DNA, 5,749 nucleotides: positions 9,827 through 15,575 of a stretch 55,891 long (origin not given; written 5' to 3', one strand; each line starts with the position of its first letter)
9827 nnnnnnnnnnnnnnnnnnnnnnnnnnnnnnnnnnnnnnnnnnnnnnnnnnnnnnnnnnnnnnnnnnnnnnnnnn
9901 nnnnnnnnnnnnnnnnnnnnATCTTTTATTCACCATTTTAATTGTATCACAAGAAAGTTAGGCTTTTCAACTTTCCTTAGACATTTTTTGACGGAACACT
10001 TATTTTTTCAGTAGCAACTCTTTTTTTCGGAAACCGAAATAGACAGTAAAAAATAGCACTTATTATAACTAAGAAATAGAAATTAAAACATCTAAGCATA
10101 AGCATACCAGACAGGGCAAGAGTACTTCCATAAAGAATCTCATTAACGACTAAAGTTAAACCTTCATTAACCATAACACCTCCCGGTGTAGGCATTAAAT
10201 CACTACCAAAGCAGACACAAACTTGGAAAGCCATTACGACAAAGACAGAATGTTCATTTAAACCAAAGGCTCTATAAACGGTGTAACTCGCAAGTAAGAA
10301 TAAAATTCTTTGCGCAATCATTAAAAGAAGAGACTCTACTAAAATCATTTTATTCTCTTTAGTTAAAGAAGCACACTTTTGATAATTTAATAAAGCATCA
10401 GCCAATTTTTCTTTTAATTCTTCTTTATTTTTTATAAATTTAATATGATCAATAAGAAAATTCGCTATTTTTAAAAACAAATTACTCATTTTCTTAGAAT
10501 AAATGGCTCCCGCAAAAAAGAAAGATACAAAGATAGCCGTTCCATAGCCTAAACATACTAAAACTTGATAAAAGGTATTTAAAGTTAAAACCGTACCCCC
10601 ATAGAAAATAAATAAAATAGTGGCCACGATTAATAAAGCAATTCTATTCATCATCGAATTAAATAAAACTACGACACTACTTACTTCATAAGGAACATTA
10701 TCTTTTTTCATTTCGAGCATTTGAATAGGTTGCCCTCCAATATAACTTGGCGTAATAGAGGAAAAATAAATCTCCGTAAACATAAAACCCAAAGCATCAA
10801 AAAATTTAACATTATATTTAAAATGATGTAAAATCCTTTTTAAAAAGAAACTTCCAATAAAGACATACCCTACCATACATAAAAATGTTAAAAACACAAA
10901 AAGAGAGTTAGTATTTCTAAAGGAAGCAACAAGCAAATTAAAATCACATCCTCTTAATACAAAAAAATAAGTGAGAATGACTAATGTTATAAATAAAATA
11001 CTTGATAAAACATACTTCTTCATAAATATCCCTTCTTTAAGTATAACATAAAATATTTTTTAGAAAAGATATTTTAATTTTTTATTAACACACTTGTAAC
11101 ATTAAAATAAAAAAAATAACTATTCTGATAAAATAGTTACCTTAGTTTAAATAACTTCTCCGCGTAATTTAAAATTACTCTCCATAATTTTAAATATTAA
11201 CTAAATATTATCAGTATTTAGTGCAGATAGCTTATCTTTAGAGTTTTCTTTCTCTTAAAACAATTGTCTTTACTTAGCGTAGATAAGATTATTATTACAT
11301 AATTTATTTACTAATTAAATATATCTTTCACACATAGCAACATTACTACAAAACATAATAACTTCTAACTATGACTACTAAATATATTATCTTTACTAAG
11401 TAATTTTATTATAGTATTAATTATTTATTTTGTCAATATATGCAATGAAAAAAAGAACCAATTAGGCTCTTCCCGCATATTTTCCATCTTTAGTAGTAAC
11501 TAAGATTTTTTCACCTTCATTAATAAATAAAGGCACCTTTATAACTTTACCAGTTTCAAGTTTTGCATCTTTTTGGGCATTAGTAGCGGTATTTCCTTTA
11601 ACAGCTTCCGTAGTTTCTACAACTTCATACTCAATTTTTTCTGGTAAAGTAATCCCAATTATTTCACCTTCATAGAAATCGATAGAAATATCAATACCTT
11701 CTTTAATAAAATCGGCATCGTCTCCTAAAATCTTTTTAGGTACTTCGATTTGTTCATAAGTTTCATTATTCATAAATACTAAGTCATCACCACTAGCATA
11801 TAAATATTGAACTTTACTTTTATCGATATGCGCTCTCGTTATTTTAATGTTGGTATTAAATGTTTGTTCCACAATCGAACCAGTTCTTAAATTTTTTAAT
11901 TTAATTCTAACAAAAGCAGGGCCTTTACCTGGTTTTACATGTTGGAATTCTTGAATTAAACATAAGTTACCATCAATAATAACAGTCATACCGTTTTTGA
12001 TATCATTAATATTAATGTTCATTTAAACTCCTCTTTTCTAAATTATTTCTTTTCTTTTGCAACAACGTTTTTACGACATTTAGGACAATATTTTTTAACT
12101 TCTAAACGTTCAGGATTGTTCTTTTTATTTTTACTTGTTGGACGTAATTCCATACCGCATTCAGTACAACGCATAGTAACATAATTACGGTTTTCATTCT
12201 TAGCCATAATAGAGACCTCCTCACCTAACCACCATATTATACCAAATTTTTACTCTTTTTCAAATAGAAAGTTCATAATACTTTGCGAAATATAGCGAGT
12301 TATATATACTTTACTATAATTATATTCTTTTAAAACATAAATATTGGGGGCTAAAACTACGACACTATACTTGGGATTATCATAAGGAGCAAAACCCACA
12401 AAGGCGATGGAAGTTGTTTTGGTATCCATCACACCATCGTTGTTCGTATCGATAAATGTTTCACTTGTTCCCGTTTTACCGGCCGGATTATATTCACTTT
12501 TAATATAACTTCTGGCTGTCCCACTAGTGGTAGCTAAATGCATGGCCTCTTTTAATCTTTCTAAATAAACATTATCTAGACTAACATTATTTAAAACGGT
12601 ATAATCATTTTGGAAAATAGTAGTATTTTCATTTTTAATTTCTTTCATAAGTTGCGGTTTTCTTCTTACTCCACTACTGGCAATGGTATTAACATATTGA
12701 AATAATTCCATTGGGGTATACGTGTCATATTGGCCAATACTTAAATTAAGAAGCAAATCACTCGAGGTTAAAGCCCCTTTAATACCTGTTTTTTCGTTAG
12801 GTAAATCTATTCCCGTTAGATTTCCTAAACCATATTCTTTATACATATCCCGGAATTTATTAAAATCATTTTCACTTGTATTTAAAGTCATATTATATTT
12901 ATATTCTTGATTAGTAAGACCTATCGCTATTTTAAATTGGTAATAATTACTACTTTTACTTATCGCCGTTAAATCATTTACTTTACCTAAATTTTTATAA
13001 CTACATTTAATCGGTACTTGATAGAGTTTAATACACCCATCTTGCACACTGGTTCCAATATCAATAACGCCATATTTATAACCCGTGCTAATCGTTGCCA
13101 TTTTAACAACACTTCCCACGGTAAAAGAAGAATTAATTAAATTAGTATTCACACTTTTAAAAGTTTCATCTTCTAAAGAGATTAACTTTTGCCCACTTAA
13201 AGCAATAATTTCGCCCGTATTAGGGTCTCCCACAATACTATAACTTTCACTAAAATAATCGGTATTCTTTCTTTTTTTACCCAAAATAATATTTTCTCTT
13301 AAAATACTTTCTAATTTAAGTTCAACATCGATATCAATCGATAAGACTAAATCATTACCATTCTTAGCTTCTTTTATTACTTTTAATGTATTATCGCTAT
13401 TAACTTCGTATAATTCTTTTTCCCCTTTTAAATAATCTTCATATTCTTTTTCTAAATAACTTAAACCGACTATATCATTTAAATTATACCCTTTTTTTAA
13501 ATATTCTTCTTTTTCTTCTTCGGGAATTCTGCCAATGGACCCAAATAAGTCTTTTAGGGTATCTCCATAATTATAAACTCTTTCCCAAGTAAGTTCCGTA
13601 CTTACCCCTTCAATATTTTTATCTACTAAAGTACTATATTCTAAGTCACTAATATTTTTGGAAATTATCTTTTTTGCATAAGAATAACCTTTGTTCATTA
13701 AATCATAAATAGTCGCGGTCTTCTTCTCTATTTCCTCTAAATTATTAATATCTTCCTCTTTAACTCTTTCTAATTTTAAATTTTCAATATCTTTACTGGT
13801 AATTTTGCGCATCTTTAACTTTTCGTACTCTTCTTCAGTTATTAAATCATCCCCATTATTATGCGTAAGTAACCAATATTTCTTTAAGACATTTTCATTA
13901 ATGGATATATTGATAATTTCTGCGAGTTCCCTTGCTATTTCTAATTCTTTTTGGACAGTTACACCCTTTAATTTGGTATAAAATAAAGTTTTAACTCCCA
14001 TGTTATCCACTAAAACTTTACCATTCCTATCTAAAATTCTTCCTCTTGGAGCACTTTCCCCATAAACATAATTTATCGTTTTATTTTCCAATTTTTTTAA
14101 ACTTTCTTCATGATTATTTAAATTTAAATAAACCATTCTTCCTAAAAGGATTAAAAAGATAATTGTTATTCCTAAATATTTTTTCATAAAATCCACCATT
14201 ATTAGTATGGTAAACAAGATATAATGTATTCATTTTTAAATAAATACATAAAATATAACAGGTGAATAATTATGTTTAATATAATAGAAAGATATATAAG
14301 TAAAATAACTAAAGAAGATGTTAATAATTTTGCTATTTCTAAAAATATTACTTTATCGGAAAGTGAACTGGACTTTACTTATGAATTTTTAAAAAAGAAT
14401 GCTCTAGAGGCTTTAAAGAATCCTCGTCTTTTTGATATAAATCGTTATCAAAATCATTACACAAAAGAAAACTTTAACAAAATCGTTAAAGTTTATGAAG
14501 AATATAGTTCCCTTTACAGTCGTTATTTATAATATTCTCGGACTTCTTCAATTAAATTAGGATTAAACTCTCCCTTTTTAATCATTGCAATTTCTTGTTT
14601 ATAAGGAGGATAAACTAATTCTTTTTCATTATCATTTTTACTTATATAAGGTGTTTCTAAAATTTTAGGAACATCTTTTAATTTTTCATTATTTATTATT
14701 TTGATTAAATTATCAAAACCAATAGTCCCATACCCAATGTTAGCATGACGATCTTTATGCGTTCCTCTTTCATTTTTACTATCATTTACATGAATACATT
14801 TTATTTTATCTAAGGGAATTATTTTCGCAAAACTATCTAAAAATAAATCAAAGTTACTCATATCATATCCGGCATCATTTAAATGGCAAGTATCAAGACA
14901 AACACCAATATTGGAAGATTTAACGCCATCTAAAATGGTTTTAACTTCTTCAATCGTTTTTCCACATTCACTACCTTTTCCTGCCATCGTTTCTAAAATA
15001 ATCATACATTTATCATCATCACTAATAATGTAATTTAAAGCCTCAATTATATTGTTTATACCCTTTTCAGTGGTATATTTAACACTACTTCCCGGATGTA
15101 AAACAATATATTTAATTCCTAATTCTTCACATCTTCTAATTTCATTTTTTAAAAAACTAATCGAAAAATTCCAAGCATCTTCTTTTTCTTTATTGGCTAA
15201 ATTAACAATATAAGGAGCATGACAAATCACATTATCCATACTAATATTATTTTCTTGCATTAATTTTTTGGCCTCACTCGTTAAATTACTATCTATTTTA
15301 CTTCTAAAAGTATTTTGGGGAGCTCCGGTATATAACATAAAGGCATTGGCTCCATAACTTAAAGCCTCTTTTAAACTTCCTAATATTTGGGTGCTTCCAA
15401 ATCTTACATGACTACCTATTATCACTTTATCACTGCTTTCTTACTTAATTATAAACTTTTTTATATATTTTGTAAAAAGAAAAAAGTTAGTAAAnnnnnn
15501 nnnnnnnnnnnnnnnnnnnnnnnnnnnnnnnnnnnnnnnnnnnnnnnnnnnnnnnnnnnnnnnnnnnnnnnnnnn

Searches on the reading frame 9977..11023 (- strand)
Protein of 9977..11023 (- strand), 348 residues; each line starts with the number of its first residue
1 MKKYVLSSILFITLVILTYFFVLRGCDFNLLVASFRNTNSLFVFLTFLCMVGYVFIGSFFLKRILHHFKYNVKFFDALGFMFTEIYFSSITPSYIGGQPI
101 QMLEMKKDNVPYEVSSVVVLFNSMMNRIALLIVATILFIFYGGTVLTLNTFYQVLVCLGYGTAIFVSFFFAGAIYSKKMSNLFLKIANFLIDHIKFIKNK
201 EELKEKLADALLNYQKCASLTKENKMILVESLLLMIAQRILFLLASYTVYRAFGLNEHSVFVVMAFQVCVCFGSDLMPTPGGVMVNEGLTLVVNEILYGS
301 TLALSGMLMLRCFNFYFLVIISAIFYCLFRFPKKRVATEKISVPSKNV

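Call 65: search_protein_families(library=pfam, proteins=[window:9977-11023:-], max_evalue=0.0001)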
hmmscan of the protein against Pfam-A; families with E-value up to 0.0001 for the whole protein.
window:9977-11023:- (348 aa): 1 family
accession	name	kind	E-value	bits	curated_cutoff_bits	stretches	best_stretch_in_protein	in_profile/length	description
PF03706.18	LPG_synthase_TM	-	1.1e-32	114.1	33.4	1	12-321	5-301/302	Lysylphosphatidylglycerol synthase TM region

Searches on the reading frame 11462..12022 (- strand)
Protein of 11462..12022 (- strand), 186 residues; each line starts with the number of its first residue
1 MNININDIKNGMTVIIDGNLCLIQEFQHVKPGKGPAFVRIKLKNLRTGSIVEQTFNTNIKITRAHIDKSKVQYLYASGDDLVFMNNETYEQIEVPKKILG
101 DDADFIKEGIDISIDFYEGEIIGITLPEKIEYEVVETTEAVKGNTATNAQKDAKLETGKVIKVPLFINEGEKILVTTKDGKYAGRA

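Call 65: search_protein_families(library=pfam, proteins=[window:11462-12022:-], max_evalue=0.0001)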
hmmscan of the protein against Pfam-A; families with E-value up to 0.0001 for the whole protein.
window:11462-12022:- (186 aa): 3 families
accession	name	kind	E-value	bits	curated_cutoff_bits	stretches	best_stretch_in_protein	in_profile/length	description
PF08207.18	EFP_N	-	7.6e-26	90.3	23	1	5-58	2-55/58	Elongation factor P (EF-P) KOW-like domain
PF01132.26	EFP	-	4.4e-23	81.4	27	1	70-122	2-54/54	Elongation factor P (EF-P) OB domain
PF09285.17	Elong-fact-P_C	-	1.1e-22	79.9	25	1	130-185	1-56/56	Elongation factor P, C-terminal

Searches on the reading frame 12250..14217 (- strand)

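Call 65: search_protein_families(library=pfam, proteins=[window:12250-14217:-], max_evalue=0.0001)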
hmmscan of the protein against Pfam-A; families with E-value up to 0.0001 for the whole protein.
window:12250-14217:- (655 aa): 2 families
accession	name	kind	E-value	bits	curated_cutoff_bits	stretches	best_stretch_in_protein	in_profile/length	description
PF00905.27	Transpeptidase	-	9.7e-43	146.9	22.1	1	329-626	5-281/299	Penicillin binding protein transpeptidase domain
PF03717.20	PBP_dimer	-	1.5e-30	107.4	24.4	1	55-283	3-178/180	Penicillin-binding Protein dimerisation domain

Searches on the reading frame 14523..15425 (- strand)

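Call 65: search_protein_families(library=pfam, proteins=[window:14523-15425:-], max_evalue=0.0001)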
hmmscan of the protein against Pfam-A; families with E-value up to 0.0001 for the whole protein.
window:14523-15425:- (300 aa): 1 family
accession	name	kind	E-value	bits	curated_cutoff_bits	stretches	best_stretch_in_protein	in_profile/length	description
PF01261.30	AP_endonuc_2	-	1.6e-57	195.5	31.1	1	19-266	2-234/249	Xylose isomerase-like TIM barrel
